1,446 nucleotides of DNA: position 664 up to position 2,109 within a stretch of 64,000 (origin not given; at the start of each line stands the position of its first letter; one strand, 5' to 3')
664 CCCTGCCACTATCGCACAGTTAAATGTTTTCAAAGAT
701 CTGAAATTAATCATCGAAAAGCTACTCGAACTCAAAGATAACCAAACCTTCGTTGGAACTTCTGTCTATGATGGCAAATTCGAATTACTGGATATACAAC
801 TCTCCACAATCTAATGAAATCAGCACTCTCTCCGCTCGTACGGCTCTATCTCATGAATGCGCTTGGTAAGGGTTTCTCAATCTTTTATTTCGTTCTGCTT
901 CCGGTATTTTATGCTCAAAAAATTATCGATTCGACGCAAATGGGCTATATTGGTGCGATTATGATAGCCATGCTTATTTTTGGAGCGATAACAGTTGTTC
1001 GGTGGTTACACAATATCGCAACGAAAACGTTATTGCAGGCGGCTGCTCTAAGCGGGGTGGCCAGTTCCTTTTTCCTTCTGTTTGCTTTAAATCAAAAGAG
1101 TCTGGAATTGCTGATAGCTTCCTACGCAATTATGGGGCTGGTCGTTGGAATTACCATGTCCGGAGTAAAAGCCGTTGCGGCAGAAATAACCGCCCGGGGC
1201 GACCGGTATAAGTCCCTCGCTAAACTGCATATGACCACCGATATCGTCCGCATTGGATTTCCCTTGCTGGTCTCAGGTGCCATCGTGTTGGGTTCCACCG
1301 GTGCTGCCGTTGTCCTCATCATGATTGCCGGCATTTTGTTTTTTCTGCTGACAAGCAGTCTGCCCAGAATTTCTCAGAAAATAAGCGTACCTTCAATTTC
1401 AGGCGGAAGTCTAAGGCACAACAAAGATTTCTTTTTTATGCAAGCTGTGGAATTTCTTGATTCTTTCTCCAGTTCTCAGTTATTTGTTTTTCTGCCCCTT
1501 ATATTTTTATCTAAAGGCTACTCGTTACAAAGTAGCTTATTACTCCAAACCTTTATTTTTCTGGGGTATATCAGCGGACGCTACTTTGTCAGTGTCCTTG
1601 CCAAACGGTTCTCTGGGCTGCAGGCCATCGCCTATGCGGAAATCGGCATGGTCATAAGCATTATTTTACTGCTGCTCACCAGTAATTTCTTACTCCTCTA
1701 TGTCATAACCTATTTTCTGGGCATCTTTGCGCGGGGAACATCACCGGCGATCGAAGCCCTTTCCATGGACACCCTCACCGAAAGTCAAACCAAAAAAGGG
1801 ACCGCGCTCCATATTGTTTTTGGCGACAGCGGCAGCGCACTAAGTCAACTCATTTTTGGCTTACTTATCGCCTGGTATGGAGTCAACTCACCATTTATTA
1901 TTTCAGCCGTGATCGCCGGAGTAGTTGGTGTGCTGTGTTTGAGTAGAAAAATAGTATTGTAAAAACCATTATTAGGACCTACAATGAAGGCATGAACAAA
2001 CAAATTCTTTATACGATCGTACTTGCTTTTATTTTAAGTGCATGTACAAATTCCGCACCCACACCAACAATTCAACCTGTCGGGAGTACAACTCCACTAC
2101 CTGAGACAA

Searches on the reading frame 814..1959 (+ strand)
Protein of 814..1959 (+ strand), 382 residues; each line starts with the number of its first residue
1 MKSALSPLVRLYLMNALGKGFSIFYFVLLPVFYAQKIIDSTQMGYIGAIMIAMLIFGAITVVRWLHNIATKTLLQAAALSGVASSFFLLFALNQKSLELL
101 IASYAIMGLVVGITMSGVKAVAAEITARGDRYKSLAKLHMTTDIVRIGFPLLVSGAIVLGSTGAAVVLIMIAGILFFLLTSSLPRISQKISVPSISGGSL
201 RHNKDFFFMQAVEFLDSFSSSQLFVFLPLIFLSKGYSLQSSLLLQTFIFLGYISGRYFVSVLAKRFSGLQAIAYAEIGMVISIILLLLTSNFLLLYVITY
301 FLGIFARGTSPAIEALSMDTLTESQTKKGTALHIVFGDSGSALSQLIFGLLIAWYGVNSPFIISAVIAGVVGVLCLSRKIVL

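Call 15: search_protein_families(library=pfam, proteins=[window:814-1959:+], max_evalue=0.01)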
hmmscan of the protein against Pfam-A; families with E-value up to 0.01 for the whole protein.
window:814-1959:+ (382 aa): 2 families
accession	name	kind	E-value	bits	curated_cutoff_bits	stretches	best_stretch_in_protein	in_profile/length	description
PF07690.21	MFS_1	-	3.9e-21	75.8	33.4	2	214-375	6-170/347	Major Facilitator Superfamily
PF00083.30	Sugar_tr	-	0.00024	20.5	22.3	1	37-128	42-133/452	Sugar (and other) transporter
